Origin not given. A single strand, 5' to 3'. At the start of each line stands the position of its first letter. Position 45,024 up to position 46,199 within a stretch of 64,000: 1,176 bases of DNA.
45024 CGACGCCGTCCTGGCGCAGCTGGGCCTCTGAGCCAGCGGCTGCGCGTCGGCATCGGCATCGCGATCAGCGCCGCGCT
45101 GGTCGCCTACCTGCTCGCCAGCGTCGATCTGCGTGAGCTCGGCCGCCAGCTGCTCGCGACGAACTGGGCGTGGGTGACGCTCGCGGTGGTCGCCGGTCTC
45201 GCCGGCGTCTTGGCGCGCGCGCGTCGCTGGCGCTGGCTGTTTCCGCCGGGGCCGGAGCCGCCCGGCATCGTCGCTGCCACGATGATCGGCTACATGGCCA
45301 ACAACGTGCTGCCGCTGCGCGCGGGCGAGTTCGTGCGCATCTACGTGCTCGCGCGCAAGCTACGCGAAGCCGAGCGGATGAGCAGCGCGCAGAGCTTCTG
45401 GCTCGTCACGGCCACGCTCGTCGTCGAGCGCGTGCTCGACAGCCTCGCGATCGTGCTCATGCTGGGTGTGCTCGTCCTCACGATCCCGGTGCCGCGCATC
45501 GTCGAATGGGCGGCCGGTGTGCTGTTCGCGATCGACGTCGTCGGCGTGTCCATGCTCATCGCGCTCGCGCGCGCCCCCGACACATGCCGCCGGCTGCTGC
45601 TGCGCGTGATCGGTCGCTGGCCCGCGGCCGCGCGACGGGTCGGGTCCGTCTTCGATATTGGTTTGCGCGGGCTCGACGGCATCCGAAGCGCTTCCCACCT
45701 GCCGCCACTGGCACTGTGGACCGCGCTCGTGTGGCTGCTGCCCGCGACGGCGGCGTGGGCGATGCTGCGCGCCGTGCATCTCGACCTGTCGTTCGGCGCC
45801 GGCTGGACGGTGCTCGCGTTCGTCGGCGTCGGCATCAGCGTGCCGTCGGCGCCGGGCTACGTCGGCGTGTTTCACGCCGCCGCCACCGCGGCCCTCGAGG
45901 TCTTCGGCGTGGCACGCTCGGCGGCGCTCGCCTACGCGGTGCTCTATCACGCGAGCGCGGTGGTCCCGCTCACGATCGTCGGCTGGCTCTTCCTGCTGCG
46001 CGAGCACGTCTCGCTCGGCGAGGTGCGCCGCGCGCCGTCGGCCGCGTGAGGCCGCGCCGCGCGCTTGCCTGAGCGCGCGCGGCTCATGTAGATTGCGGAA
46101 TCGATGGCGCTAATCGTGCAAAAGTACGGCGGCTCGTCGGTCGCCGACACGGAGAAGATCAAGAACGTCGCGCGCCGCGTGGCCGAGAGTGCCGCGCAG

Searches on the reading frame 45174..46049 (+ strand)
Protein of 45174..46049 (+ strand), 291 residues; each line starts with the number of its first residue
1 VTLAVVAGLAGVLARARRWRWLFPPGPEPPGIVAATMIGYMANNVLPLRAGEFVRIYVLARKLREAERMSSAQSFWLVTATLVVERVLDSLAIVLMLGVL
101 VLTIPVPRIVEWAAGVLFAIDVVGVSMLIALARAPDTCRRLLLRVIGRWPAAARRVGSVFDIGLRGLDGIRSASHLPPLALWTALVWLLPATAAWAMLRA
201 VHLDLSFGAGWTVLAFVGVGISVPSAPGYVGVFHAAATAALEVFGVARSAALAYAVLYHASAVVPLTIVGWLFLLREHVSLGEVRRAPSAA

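Call 75: search_protein_families(library=pfam, proteins=[window:45174-46049:+], max_evalue=0.00001)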
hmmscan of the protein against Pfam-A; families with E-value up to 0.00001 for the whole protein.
window:45174-46049:+ (291 aa): 1 family
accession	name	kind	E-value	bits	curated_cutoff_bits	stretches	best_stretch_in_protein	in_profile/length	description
PF03706.18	LPG_synthase_TM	-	1.7e-35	123.4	33.4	1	3-270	38-302/302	Lysylphosphatidylglycerol synthase TM region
